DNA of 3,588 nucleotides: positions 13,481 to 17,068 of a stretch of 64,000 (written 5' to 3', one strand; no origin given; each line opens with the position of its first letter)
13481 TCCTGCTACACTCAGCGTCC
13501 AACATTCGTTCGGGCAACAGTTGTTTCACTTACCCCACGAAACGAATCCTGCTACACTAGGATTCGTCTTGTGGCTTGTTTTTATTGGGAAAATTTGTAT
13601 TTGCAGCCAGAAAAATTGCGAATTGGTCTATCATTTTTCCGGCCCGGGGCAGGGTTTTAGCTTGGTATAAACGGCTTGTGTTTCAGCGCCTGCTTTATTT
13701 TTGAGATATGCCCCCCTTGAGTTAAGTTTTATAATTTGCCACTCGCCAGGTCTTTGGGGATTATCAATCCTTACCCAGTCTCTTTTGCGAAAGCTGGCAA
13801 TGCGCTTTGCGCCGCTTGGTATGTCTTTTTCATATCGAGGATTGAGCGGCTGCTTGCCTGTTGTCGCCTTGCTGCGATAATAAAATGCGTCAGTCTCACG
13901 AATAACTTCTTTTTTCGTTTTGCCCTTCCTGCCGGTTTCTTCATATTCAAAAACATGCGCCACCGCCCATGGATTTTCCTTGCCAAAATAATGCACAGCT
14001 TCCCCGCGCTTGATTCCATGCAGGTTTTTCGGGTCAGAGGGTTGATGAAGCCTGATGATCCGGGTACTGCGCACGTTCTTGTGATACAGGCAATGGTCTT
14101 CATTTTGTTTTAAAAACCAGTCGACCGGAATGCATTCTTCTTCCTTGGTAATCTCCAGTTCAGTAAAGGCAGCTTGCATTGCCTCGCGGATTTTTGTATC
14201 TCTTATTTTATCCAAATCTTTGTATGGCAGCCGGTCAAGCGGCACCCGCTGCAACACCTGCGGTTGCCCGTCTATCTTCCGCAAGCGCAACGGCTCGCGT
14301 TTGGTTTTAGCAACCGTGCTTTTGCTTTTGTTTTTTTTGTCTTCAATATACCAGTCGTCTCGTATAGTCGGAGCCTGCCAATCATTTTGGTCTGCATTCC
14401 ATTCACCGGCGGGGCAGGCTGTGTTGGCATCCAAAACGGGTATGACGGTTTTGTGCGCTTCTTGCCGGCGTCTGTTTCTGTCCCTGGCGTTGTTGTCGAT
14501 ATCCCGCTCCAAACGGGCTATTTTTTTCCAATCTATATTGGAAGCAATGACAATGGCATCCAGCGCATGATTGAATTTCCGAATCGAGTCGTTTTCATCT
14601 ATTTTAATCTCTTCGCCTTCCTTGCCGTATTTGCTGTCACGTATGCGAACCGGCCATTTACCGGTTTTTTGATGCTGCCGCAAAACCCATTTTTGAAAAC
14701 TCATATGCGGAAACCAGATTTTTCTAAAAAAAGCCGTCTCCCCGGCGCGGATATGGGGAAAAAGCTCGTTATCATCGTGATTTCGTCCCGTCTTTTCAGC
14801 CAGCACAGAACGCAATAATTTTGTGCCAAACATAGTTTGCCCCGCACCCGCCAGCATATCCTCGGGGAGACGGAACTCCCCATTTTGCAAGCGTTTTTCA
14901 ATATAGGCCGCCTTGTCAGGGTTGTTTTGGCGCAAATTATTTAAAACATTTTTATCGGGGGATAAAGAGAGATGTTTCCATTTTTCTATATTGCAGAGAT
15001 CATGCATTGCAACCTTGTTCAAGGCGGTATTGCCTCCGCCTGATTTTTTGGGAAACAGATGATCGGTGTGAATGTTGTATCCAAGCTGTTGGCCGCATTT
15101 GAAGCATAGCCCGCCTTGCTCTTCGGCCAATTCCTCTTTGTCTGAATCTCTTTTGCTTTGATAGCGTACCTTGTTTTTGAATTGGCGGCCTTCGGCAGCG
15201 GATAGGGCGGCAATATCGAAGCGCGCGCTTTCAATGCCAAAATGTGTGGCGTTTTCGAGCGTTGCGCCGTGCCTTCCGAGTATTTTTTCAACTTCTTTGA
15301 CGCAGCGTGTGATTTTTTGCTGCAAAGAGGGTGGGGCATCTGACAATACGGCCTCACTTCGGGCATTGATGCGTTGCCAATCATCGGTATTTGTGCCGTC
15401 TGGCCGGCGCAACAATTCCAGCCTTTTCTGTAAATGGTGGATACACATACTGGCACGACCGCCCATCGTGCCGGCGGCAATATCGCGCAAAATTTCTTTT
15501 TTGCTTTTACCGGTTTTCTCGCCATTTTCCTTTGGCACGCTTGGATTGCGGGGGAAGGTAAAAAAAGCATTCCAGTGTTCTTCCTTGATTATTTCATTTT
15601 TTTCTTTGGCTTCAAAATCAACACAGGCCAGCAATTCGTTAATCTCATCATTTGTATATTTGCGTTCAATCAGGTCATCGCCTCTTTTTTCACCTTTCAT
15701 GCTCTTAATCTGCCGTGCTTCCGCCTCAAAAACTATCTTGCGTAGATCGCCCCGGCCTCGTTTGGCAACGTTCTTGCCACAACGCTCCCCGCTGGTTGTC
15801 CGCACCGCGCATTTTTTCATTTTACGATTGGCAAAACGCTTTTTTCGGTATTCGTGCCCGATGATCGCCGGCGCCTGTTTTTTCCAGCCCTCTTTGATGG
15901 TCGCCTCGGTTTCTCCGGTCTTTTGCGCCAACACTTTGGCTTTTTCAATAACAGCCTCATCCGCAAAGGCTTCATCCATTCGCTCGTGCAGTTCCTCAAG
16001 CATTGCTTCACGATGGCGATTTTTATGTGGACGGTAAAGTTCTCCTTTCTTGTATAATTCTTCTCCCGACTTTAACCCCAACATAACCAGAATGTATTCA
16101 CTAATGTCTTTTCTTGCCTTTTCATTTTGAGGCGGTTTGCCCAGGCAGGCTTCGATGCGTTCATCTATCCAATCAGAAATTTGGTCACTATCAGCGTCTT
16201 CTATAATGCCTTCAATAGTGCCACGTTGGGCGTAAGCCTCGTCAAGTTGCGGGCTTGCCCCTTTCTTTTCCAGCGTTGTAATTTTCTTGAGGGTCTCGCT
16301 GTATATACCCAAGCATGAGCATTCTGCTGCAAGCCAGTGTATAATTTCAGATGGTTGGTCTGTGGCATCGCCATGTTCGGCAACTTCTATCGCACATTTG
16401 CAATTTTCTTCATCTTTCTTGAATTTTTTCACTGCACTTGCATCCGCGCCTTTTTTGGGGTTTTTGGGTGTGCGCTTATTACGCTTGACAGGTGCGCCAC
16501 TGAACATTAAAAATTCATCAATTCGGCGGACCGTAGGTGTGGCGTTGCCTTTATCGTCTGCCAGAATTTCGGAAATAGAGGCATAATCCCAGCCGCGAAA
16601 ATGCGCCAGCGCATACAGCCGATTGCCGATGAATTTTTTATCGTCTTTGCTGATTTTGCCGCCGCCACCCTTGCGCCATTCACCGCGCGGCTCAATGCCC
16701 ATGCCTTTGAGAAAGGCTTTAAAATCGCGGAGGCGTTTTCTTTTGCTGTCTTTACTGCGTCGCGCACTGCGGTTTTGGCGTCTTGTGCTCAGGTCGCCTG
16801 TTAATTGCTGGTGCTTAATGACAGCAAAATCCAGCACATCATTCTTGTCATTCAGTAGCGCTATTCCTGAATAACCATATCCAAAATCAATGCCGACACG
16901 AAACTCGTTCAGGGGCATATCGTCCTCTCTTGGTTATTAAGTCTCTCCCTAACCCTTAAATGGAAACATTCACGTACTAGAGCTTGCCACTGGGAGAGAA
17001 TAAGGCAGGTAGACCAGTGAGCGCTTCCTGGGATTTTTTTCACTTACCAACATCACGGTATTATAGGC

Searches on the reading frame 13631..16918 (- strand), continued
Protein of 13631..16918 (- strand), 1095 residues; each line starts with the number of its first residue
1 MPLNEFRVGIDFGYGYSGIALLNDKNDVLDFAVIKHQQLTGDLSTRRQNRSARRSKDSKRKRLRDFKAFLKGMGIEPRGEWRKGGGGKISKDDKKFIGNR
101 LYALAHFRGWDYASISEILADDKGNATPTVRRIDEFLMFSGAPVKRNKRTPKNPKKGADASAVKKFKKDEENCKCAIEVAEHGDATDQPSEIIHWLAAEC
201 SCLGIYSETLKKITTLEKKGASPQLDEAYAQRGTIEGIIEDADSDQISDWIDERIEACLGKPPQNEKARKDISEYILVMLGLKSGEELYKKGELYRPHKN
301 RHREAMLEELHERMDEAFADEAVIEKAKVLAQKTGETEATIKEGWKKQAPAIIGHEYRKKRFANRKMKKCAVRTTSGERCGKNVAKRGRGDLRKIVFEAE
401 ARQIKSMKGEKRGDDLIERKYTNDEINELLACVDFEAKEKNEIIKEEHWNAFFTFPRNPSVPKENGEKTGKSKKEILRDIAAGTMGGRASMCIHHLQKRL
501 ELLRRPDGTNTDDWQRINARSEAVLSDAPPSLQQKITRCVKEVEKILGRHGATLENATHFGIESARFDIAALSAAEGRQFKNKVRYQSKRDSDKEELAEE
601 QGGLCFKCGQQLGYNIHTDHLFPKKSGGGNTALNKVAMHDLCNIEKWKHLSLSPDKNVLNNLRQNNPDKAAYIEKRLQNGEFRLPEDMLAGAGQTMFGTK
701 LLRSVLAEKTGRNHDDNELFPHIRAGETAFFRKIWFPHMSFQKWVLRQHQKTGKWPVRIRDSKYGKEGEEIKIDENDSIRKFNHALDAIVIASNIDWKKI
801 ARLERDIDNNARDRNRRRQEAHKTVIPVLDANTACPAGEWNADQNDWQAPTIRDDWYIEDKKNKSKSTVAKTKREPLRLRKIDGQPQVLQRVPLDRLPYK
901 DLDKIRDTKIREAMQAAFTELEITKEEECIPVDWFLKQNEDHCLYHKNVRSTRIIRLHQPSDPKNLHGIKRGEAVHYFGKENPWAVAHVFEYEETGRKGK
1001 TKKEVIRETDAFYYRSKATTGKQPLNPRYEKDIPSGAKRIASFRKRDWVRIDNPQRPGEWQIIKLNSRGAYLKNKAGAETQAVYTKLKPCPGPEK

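Call 53: find_encoding_contigs(protein=P0012, flank=10000, max_places=2)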
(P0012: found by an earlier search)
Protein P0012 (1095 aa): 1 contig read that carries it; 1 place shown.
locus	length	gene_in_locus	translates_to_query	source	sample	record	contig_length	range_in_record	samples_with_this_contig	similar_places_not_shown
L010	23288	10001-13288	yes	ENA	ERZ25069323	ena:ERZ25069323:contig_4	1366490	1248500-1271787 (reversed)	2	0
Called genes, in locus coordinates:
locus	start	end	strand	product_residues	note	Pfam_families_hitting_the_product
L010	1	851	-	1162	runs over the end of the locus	PF02463:SMC_N, PF13175:AAA_15, PF13304:AAA_21 (weak), PF06470:SMC_hinge (faint), PF13304:AAA_21 (weak)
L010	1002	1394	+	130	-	PF14489:QueF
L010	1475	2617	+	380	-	-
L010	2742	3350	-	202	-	PF13505:OMP_b-brl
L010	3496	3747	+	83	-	PF01381:HTH_3, PF13560:HTH_31 (weak)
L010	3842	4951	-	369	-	PF18152:DAHP_snth_FXD, PF00793:DAHP_synth_1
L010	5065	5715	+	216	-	PF13650:Asp_protease_2, PF13975:gag-asp_proteas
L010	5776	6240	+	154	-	-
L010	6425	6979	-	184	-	PF01923:Cob_adeno_trans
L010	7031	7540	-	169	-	PF20221:DUF6580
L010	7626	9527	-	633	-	PF07715:Plug, PF00593:TonB_dep_Rec_b-barrel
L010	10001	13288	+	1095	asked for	PF14239:RRXRR (weak)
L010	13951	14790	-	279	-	PF00027:cNMP_binding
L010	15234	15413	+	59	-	-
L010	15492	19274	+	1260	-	PF13116:YhdP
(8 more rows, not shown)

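Call 54: find_encoding_contigs(protein=P0010, flank=10000, max_places=2)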
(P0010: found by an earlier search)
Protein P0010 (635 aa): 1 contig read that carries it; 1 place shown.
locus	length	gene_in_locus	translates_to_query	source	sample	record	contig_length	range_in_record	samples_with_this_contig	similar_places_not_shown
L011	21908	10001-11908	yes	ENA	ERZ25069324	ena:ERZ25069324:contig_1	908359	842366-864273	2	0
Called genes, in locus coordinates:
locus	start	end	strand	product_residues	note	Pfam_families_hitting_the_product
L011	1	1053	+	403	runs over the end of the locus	-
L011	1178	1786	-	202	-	PF13505:OMP_b-brl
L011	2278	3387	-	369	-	PF18152:DAHP_snth_FXD (weak), PF00793:DAHP_synth_1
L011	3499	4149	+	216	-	PF13650:Asp_protease_2, PF13975:gag-asp_proteas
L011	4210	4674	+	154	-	-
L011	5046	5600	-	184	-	PF01923:Cob_adeno_trans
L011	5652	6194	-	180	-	PF20221:DUF6580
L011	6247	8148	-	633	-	PF07715:Plug, PF00593:TonB_dep_Rec_b-barrel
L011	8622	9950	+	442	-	PF14239:RRXRR (weak)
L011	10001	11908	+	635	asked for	-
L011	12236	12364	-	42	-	-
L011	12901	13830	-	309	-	PF00027:cNMP_binding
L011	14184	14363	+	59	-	-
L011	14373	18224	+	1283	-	PF13116:YhdP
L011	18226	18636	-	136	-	PF04039:MnhB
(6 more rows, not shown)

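Call 121: search_protein_representatives(protein=window:13634-16918:-)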
Query: 1095 residues. Proteins with E-value up to 0.001 (for the whole library): 69; up to 1e-10: 29; up to 1e-30: 27. The best 69 are listed.
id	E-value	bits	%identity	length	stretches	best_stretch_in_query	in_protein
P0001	0.0e+00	2415.7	96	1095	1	1-1095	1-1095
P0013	8.3e-215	732.4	53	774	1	330-1088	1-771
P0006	1.4e-162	559.4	40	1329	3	326-753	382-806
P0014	3.0e-157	541.8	39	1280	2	3-782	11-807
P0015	2.6e-143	495.7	41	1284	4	324-752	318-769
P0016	1.6e-140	486.5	37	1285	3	321-749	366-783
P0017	5.4e-136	471.4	38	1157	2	4-754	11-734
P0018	7.3e-133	461.1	37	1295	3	271-751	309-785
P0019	8.6e-133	460.8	38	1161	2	4-753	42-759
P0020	1.9e-132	459.7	38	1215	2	5-763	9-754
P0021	3.7e-131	455.4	39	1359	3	6-747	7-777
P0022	1.5e-124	433.5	36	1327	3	4-752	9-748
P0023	3.2e-119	415.9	36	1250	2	24-763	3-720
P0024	9.7e-119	414.3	37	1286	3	4-746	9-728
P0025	1.3e-118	413.9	38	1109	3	238-754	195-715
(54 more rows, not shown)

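Call 122: find_encoding_contigs(protein=P0017, flank=3000, max_places=2)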
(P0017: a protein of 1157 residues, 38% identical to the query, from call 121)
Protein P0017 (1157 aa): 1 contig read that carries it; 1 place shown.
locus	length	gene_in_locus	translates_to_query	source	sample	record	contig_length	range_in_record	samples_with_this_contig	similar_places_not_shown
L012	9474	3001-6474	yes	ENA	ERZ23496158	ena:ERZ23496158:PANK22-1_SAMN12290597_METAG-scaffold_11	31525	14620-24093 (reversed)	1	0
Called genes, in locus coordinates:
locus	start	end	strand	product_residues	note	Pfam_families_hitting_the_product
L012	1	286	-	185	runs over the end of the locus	PF22531:DUF7002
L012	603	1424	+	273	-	PF05050:Methyltransf_21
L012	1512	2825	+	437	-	PF01266:DAO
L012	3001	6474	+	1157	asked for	PF14239:RRXRR, PF01844:HNH (weak)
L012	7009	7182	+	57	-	-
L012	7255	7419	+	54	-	-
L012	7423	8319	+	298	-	PF01972:SDH_protease, PF25145:NfeD1b_N (weak)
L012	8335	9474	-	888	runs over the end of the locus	PF01411:tRNA-synt_2c, PF07973:tRNA_SAD, PF02272:DHHA1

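Call 123: find_encoding_contigs(protein=P0025, flank=3000, max_places=2)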
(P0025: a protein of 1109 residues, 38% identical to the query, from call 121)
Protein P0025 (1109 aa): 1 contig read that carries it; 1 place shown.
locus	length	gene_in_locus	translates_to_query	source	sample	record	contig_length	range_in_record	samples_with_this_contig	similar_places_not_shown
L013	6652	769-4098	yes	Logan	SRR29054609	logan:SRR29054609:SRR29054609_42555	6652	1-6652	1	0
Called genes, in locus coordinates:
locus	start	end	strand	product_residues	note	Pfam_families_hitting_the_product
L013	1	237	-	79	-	?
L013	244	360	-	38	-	-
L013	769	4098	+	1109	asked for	PF14239:RRXRR (faint), PF01844:HNH (weak)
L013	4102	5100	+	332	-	PF01867:Cas_Cas1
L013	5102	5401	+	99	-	PF09827:CRISPR_Cas2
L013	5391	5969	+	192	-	PF01930:Cas_Cas4, PF12705:PDDEXK_1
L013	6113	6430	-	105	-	PF15738:YafQ_toxin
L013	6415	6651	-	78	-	?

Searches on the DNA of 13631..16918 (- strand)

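Call 64: build_rna_model(alignment_id=A5, structure=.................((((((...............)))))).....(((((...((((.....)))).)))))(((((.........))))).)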
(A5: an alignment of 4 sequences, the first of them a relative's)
Model R1 built from alignment A5 (4 sequences, 96 columns); structure: as given.
model positions 93; base pairs 20; branch points 2; effective number of sequences 1.24; information 0.613 bits per position. Calibrated on 0.2 Mb of random sequence (short: E-values are rough).
structure used (alignment columns):
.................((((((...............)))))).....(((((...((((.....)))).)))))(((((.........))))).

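Call 65: search_with_rna_model(model_id=R1, sources=[window, L001, L002, L003, L004, L005, L007, L008, L009, L010, L011], max_evalue=10, show_alignments=3)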
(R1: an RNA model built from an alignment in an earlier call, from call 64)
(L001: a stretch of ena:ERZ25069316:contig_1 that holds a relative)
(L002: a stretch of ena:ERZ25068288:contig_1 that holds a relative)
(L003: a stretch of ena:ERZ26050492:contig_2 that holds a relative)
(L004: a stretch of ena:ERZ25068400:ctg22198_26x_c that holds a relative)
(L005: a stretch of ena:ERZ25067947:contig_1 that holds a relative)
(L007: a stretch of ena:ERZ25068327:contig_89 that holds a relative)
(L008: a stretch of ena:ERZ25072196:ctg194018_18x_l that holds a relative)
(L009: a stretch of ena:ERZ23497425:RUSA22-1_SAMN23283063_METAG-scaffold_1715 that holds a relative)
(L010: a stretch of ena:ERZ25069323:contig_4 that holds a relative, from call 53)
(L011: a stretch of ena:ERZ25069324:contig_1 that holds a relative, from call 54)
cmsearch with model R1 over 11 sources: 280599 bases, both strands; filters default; matches with E-value up to 10: 5.
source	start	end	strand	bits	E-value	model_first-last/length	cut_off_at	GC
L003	23098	23191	-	114.7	4.7e-20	1-93/93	no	0.41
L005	16259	16352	-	114.5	5.2e-20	1-93/93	no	0.41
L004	16879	16969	-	101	2.4e-17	1-93/93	no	0.4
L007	4010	4100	-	96.3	2e-16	1-93/93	no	0.42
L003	7911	8008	-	12.7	7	1-93/93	no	0.36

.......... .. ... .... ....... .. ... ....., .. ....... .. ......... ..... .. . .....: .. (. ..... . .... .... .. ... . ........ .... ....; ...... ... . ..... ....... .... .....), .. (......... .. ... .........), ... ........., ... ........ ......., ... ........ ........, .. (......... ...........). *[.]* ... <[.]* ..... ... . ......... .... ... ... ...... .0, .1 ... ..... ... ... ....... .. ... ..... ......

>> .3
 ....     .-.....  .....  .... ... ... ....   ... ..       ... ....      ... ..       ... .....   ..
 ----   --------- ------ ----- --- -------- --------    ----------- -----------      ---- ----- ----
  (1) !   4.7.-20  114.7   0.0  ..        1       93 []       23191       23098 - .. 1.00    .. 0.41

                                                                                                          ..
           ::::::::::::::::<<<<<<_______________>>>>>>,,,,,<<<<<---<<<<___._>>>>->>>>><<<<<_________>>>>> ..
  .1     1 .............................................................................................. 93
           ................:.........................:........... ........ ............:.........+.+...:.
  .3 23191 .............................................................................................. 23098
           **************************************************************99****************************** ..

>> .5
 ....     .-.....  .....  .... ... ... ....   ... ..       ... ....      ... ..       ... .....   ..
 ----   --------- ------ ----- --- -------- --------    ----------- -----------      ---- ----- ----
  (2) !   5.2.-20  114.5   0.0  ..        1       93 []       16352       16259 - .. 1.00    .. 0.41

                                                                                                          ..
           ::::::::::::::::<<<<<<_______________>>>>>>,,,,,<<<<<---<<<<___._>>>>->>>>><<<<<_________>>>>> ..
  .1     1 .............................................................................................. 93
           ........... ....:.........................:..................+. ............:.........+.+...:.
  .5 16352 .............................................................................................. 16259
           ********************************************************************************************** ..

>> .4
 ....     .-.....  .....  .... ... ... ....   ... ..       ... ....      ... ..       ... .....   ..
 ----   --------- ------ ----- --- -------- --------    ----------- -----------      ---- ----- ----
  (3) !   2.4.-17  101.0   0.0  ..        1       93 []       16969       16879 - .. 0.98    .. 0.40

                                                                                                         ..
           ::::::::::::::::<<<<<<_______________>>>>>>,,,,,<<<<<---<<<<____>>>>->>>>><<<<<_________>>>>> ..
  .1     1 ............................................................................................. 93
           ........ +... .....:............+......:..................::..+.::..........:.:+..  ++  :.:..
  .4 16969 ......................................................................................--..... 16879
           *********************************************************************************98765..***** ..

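Call 94: search_rna_families(sources=[L009, L007], threshold=evalue, max_evalue=1)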
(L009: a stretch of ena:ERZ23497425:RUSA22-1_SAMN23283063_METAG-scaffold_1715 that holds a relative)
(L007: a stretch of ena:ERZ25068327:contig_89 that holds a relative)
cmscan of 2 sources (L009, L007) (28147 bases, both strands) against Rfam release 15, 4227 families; matches with E-value up to 1: 1.
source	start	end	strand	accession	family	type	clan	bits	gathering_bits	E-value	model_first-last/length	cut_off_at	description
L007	3980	4097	-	RF02747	FtrA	Gene; sRNA;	-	44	134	0.0019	1-111/111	no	Francisella sRNA A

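Call 124: search_with_rna_model(model_id=R2, sources=[L012, L013], max_evalue=10, show_alignments=2)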
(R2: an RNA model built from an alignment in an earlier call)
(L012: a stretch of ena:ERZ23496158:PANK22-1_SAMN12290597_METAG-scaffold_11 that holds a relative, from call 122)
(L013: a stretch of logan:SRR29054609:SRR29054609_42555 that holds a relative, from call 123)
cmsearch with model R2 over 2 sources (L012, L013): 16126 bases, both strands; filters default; matches with E-value up to 10: 2.
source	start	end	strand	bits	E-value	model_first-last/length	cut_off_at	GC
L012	2880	2983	+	47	3.5e-08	1-105/105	no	0.53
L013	617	710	+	25.9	0.00097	1-105/105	no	0.59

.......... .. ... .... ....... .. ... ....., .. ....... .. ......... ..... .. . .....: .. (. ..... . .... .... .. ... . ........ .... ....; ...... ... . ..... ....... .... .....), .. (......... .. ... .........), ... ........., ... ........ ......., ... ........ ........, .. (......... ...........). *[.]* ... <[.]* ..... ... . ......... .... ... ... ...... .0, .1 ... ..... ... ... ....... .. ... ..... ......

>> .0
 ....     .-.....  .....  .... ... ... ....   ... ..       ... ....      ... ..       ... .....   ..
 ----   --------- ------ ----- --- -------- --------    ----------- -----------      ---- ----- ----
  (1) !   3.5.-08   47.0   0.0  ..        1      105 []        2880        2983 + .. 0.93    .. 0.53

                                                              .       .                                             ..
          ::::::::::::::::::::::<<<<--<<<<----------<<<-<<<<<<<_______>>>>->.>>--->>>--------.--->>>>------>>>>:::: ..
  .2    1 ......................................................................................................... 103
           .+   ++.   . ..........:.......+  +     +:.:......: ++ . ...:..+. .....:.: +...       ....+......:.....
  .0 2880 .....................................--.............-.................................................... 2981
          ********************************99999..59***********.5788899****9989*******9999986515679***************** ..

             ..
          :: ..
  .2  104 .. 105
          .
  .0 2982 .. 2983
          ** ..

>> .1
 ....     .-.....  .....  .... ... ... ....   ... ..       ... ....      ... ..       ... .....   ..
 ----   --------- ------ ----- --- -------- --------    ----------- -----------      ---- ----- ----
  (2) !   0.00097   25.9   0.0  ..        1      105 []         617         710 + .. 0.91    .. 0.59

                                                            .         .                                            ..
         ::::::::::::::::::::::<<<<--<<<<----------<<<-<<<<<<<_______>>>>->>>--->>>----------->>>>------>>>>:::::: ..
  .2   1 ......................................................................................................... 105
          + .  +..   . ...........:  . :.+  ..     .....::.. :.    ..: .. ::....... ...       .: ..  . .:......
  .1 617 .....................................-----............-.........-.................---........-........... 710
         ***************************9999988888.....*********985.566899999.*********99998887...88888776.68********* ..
